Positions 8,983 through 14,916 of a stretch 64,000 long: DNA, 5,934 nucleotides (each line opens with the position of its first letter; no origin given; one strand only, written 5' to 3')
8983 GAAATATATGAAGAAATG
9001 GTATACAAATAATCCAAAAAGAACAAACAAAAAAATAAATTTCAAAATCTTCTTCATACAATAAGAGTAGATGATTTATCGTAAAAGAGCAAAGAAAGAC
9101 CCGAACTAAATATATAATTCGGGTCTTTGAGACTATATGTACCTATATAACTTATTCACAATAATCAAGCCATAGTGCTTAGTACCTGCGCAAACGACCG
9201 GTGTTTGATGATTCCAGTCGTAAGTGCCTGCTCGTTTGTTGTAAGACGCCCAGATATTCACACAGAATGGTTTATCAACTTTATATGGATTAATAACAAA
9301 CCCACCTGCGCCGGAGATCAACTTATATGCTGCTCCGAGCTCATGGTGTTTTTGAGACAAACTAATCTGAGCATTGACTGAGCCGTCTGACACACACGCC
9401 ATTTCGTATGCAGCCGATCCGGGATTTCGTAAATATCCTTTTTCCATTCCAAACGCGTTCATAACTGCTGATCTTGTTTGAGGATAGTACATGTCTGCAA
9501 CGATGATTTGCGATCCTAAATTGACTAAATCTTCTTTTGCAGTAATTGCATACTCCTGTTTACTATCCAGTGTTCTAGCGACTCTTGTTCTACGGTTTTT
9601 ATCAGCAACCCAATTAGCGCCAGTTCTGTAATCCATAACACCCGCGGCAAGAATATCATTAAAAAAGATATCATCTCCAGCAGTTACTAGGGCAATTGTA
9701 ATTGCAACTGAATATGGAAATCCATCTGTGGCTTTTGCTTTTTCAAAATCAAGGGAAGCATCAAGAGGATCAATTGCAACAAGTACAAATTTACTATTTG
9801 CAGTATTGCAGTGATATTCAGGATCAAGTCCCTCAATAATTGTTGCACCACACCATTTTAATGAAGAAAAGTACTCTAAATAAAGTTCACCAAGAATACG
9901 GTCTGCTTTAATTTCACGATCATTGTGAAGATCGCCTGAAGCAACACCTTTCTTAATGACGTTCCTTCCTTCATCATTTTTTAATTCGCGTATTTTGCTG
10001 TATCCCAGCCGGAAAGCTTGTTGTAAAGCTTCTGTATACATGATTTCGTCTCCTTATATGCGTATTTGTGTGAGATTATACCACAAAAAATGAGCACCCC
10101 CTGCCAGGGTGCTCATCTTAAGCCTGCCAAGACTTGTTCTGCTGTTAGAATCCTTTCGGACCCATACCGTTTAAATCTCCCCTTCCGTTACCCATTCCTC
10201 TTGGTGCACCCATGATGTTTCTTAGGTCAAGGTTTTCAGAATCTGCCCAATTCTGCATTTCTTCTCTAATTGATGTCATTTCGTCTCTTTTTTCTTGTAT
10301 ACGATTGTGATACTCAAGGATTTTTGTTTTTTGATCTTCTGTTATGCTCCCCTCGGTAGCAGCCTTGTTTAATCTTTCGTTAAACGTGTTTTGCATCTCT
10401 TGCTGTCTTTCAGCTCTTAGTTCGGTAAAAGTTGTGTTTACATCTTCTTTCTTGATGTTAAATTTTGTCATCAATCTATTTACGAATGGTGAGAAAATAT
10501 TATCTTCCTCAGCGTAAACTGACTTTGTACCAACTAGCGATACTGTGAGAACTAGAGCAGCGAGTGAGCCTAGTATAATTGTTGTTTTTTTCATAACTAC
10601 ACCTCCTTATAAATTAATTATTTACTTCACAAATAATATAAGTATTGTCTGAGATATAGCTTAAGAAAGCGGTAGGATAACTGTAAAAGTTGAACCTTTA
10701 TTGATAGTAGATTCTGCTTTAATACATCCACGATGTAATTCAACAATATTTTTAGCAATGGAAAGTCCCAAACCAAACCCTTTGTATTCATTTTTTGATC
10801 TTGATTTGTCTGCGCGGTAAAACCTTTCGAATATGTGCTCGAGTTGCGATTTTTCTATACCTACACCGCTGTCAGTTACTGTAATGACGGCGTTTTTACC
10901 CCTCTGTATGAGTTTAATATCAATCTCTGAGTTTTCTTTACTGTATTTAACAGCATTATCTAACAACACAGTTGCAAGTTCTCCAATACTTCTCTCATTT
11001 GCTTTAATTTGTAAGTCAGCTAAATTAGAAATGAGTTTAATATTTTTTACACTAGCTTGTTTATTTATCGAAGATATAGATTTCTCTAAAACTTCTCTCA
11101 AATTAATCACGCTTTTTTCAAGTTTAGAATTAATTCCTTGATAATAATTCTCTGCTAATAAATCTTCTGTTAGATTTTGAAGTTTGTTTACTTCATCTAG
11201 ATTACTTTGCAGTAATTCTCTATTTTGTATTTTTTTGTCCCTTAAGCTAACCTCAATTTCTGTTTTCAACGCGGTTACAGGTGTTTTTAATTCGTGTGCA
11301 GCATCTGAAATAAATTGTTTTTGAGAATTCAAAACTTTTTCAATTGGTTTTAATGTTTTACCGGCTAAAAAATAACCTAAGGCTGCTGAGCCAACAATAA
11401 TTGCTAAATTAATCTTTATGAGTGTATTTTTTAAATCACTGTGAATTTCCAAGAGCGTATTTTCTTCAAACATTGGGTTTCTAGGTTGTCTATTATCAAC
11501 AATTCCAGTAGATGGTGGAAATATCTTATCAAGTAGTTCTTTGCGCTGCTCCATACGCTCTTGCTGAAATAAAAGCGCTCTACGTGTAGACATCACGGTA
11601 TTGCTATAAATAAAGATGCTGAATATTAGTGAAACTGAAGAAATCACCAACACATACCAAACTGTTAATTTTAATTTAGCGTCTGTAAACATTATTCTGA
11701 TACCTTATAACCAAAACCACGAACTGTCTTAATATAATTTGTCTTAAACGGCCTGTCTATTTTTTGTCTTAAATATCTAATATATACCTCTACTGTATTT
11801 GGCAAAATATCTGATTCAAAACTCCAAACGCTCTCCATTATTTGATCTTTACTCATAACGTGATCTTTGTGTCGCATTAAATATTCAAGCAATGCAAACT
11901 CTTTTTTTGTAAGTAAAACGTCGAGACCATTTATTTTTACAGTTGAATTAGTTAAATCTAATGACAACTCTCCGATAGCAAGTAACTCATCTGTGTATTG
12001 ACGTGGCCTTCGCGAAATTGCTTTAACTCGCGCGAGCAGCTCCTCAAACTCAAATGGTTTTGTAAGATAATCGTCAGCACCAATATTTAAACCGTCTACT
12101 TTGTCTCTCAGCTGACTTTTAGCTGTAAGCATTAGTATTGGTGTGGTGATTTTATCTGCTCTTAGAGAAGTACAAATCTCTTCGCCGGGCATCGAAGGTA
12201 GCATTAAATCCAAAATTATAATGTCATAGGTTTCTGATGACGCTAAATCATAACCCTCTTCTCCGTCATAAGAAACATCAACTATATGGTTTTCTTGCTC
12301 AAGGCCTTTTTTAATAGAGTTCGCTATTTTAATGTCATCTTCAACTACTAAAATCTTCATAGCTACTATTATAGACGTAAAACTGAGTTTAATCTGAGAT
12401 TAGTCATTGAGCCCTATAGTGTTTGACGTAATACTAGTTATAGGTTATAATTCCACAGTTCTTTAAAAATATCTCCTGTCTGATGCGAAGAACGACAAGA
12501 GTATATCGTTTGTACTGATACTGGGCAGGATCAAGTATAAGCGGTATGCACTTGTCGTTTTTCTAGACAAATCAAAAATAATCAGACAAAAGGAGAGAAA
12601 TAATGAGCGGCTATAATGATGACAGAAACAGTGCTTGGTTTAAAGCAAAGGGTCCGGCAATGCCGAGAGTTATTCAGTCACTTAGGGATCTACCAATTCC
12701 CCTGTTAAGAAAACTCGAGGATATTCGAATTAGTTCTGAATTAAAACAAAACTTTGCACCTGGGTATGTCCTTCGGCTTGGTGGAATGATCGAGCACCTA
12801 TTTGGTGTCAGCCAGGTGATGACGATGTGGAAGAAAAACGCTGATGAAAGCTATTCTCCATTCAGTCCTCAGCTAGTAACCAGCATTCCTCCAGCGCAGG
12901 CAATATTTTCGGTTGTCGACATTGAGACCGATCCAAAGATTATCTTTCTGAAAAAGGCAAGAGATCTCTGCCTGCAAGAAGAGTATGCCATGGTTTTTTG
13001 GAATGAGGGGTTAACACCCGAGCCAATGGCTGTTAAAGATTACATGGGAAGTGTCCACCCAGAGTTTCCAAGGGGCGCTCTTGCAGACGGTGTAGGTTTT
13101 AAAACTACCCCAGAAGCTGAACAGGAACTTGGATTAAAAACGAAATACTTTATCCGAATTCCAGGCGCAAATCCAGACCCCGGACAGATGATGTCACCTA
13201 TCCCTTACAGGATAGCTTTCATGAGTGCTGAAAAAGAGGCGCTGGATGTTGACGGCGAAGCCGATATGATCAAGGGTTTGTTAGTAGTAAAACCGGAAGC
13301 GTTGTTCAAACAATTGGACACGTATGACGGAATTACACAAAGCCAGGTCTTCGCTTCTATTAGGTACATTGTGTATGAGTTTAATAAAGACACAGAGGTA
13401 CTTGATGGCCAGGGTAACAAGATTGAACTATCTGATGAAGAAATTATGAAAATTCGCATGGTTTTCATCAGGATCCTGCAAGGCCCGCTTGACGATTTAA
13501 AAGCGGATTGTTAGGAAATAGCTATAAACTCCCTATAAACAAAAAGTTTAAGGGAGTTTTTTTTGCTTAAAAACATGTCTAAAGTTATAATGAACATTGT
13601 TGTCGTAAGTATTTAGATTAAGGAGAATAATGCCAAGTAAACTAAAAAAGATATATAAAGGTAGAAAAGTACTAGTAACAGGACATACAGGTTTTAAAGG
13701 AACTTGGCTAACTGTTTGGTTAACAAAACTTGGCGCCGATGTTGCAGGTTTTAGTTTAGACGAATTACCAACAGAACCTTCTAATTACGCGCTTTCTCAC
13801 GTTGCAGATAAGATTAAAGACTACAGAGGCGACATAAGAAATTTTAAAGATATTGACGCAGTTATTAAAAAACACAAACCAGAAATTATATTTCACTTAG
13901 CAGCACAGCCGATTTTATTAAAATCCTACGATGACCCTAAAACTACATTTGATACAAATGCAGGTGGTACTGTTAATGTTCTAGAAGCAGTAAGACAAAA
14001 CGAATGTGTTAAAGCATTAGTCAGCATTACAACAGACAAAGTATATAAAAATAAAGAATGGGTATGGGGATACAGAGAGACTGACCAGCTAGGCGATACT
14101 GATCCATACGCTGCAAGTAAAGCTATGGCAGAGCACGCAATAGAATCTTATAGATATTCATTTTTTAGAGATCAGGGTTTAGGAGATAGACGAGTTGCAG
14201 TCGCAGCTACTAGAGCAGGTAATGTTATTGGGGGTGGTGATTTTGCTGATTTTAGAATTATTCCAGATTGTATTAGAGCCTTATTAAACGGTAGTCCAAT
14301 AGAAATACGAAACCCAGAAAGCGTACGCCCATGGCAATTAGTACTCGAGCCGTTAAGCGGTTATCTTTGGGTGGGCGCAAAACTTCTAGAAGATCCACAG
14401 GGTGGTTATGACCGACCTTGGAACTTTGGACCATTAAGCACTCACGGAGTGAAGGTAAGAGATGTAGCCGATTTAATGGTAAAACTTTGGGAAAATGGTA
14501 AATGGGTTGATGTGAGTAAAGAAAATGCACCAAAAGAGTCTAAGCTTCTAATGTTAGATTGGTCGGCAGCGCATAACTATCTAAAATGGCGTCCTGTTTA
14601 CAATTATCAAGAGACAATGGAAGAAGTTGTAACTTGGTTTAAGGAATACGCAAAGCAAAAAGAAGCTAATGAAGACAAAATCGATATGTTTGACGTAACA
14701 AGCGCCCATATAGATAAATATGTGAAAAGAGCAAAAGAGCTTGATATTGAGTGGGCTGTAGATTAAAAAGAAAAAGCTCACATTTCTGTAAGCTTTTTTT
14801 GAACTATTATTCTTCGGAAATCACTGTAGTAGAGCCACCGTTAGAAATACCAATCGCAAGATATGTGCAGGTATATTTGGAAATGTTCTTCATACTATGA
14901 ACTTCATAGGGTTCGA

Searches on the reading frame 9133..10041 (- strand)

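Call 52: search_protein_families(library=pfam, proteins=[window:9133-10041:-], max_evalue=0.001)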
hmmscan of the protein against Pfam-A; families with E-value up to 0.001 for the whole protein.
window:9133-10041:- (302 aa): 1 family
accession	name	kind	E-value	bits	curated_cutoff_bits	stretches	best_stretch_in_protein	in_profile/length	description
PF00459.30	Inositol_P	-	3.8e-05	23.7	27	1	34-253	37-239/271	Inositol monophosphatase family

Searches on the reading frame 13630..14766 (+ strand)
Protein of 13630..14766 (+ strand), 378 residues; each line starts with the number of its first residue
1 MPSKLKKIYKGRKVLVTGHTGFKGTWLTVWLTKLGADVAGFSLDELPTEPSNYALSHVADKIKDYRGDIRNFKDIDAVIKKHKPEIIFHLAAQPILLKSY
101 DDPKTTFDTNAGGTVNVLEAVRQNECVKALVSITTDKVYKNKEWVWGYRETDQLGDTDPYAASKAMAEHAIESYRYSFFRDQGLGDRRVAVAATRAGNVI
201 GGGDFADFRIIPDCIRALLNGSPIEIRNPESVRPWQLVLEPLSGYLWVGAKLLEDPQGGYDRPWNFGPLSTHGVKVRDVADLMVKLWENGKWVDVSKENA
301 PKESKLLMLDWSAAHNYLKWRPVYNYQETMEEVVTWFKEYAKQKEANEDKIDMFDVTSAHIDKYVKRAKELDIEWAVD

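Call 52: search_protein_families(library=pfam, proteins=[window:13630-14766:+], max_evalue=0.001)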
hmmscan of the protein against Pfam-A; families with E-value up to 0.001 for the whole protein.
window:13630-14766:+ (378 aa): 7 families
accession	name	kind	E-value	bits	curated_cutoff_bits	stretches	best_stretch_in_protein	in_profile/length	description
PF16363.11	GDP_Man_Dehyd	-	1.5e-32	113.8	27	1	15-178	1-171/332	GDP-mannose 4,6 dehydratase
PF01370.27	Epimerase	-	1.6e-30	106.7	20.9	1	14-249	1-225/240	NAD dependent epimerase/dehydratase family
PF02719.21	Polysacc_synt_2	-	9.6e-13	48.4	20.2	1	14-234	1-202/293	Polysaccharide biosynthesis protein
PF04321.23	RmlD_sub_bind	-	1.3e-10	41.3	27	1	13-174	2-139/287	RmlD substrate binding domain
PF01073.25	3Beta_HSD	-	2.4e-10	40.3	22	1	15-204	1-186/280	3-beta hydroxysteroid dehydrogenase/isomerase family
PF07993.18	NAD_binding_4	-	9.7e-05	22.1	20.1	1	83-175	88-192/258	Male sterility protein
PF13460.12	NAD_binding_10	-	0.00024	21.5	27.2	0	61-173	40-133/184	NAD(P)H-binding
